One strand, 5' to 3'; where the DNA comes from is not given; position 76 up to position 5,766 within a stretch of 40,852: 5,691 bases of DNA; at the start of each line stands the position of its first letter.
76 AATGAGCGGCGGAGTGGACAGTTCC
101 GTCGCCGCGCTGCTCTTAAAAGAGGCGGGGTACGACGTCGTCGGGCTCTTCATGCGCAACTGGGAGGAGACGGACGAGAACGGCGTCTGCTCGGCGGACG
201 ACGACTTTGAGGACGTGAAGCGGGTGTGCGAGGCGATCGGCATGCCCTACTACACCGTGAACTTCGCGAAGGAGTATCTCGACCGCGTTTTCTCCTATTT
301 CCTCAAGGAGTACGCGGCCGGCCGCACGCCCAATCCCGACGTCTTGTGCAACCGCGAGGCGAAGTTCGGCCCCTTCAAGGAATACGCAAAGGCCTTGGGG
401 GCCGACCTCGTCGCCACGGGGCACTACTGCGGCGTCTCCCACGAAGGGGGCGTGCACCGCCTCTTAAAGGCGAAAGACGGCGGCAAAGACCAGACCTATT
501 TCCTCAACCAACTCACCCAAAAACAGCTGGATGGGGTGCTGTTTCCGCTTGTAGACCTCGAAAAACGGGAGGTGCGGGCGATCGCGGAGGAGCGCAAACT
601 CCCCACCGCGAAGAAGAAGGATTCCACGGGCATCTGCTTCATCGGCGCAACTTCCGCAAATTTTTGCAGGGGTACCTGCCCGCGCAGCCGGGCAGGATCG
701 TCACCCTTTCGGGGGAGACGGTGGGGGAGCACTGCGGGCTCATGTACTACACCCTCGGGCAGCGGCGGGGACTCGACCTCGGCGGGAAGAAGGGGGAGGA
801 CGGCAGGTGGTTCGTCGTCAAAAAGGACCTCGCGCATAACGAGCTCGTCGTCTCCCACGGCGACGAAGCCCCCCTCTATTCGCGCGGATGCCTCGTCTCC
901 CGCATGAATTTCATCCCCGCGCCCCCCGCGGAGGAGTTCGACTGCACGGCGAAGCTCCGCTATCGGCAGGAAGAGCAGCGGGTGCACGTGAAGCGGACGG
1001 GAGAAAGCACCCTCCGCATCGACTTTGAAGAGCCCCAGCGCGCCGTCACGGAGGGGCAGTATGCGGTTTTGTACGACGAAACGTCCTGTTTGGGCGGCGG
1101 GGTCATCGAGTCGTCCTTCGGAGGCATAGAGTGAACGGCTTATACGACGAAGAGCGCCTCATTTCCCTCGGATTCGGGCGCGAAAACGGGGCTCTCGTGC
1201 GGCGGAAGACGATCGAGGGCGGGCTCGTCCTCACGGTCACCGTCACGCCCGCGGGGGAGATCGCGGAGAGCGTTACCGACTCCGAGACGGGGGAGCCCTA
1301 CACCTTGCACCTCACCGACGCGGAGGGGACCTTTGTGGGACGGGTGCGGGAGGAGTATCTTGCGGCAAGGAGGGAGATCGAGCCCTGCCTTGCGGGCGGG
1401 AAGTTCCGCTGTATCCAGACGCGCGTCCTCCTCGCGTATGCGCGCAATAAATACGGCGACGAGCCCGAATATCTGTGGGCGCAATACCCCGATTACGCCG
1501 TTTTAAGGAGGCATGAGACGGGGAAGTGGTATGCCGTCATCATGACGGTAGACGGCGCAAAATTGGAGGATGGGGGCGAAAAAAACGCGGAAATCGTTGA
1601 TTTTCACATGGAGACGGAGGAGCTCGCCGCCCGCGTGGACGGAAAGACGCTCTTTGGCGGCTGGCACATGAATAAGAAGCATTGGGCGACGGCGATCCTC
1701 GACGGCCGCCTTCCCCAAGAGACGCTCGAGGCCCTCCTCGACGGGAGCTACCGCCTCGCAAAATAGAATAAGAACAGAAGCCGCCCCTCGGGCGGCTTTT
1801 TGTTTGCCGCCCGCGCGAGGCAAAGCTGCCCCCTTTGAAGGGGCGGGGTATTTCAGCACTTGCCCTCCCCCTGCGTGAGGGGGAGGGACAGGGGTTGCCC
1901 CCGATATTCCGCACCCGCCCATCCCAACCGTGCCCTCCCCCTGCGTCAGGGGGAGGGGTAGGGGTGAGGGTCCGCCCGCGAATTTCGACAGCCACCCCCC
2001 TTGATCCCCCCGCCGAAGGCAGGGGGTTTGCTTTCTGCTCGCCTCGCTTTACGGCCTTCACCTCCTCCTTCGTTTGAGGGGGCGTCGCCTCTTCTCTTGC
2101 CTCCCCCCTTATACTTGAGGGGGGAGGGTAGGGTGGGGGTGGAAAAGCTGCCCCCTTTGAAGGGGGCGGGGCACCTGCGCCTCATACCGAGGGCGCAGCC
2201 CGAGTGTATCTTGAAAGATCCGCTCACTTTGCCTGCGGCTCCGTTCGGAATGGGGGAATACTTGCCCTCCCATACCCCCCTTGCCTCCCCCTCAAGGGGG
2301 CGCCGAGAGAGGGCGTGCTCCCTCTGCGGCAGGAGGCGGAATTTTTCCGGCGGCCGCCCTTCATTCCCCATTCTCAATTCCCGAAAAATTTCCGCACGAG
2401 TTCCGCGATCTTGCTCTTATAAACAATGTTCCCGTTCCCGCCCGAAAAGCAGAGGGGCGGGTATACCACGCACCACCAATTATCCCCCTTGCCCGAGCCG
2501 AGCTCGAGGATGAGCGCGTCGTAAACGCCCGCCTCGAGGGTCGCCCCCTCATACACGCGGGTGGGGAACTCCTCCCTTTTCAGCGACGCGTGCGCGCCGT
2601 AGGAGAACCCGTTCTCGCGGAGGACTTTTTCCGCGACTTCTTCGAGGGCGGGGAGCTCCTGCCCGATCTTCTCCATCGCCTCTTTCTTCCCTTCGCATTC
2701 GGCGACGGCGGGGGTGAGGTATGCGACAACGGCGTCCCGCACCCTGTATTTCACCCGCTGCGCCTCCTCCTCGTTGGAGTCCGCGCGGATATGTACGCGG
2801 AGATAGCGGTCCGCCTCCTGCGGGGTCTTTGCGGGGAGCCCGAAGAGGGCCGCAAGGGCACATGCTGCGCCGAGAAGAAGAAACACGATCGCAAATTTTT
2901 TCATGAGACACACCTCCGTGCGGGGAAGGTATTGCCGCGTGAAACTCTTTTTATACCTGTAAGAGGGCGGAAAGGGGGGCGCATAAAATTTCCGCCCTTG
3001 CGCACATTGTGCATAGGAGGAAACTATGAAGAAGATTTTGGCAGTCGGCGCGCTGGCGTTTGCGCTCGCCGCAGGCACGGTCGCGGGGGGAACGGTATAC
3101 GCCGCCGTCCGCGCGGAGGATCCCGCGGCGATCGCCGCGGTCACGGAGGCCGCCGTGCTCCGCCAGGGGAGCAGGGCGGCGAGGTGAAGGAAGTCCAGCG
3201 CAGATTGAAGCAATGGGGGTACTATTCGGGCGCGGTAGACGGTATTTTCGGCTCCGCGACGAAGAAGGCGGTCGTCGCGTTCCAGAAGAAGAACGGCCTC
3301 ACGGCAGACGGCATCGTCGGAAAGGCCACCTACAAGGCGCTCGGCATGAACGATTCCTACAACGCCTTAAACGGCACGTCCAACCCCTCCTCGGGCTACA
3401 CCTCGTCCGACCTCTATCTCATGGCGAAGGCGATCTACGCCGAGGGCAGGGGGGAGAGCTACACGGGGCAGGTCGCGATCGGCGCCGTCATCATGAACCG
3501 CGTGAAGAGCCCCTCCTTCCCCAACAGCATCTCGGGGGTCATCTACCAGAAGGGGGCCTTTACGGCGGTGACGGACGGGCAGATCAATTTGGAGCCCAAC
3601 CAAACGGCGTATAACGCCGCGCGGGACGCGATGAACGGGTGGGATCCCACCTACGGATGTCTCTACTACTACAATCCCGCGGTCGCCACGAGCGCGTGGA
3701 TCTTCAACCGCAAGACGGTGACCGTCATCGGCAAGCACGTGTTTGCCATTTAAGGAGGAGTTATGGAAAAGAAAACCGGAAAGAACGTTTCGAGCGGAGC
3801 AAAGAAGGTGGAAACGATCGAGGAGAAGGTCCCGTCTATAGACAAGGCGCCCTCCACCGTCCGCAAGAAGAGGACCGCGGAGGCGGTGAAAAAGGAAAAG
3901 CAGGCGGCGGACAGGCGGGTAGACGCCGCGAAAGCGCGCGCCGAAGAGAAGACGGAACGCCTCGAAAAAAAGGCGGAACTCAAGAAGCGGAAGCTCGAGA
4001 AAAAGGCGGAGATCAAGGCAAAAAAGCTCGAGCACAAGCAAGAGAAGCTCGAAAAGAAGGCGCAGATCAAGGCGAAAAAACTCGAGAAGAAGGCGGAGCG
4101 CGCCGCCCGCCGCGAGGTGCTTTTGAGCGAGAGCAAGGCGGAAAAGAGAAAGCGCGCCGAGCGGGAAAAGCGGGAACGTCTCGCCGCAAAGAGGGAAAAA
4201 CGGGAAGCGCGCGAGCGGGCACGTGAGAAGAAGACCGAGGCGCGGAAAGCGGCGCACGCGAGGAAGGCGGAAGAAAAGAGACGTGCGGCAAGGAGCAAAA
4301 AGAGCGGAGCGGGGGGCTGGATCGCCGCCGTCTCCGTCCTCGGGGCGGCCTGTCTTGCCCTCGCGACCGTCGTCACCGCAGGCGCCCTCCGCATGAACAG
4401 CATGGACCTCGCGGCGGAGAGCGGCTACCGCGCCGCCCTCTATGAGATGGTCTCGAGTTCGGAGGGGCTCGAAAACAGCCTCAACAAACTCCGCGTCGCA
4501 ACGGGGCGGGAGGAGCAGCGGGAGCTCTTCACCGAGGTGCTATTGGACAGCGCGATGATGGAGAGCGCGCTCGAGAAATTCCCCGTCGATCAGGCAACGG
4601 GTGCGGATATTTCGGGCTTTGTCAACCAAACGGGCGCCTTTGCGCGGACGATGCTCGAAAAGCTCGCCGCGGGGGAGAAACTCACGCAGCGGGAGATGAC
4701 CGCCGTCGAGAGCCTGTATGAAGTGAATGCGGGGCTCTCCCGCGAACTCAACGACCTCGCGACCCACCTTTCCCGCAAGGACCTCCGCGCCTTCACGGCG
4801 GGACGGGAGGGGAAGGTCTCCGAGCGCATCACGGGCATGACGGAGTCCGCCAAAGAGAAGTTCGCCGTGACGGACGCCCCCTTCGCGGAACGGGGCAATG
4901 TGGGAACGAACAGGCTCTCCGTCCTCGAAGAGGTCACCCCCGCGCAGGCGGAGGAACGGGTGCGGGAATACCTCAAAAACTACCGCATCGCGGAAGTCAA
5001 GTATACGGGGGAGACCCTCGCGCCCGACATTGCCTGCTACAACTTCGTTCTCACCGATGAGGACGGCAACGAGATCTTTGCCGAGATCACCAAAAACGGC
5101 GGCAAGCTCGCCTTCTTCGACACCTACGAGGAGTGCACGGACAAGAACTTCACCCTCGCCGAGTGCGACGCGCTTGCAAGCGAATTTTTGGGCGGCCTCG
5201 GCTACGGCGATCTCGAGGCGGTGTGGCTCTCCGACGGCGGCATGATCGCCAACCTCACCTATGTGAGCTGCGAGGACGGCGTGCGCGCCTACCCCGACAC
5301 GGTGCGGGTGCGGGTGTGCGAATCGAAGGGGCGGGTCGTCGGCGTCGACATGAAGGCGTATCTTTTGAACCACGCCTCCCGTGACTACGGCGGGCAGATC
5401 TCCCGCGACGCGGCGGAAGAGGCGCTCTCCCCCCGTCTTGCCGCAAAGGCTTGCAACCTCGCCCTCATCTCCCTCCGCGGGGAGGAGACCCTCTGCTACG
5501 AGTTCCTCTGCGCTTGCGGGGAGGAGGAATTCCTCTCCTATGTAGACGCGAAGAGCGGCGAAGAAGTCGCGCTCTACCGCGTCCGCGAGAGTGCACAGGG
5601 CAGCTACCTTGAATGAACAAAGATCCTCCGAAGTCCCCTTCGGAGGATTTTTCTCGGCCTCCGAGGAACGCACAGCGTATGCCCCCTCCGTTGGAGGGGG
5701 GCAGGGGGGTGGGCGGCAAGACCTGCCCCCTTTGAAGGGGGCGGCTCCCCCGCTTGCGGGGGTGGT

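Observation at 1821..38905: Seven intergenic clusters built from one vocabulary of C-arm/G-arm hairpin modules (a BIME/REP-like mosaic I cannot assign to a named family)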

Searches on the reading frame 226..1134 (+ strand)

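Call 77: search_protein_families(library=pfam, proteins=[window:226-1134:+], max_evalue=0.01)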
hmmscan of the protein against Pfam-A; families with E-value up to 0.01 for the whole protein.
window:226-1134:+ (302 aa): 2 families
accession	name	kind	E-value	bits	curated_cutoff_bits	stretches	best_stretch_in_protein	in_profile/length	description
PF20258.4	tRNA_Me_trans_C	-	2.4e-22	79.5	20.6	1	220-294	2-77/77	Aminomethyltransferase beta-barrel domain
PF20259.3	tRNA_Me_trans_M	-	3e-22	78.4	27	1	145-211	2-66/66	tRNA methyl transferase PRC-barrel domain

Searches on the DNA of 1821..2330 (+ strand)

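Call 80: search_dna_similar(query=window:1821-2330:+, collection=plasmids, mode=distant, max_rows=10)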
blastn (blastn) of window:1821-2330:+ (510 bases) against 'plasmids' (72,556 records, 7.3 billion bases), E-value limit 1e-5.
No match.

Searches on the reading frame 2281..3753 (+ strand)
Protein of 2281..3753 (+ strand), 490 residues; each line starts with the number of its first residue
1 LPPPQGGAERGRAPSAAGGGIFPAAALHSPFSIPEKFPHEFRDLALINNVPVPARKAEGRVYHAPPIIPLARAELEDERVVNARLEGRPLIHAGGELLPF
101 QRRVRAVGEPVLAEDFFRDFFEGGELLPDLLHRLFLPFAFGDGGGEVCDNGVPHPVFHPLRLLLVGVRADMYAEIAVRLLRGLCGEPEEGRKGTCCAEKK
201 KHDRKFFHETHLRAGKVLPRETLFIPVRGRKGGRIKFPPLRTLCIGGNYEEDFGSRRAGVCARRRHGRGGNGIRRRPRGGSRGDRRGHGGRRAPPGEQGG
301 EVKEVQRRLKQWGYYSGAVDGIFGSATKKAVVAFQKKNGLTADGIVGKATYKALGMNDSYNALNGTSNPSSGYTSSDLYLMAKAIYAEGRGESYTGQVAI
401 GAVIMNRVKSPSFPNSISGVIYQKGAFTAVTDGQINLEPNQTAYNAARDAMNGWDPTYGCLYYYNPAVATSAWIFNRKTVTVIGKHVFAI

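Call 10: search_protein_families(library=pfam, proteins=[window:2281-3753:+])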
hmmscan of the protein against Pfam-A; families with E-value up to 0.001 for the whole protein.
window:2281-3753:+ (490 aa): 4 families
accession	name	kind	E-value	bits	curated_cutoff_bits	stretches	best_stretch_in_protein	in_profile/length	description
PF07486.17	Hydrolase_2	-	1.5e-36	125.5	27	1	391-489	1-100/100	Cell Wall Hydrolase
PF01471.23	PG_binding_1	-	6.5e-23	81.1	23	1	298-354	1-57/57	Putative peptidoglycan binding domain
PF08823.16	PG_binding_2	-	5.1e-05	23.9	21.1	1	301-338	17-54/74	Putative peptidoglycan binding domain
PF09374.15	PG_binding_3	-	0.00036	21.1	24.6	0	305-332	6-32/76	Predicted Peptidoglycan domain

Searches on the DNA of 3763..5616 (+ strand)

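Call 83: search_rna_families(sources=[L065, L066], threshold=gathering)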
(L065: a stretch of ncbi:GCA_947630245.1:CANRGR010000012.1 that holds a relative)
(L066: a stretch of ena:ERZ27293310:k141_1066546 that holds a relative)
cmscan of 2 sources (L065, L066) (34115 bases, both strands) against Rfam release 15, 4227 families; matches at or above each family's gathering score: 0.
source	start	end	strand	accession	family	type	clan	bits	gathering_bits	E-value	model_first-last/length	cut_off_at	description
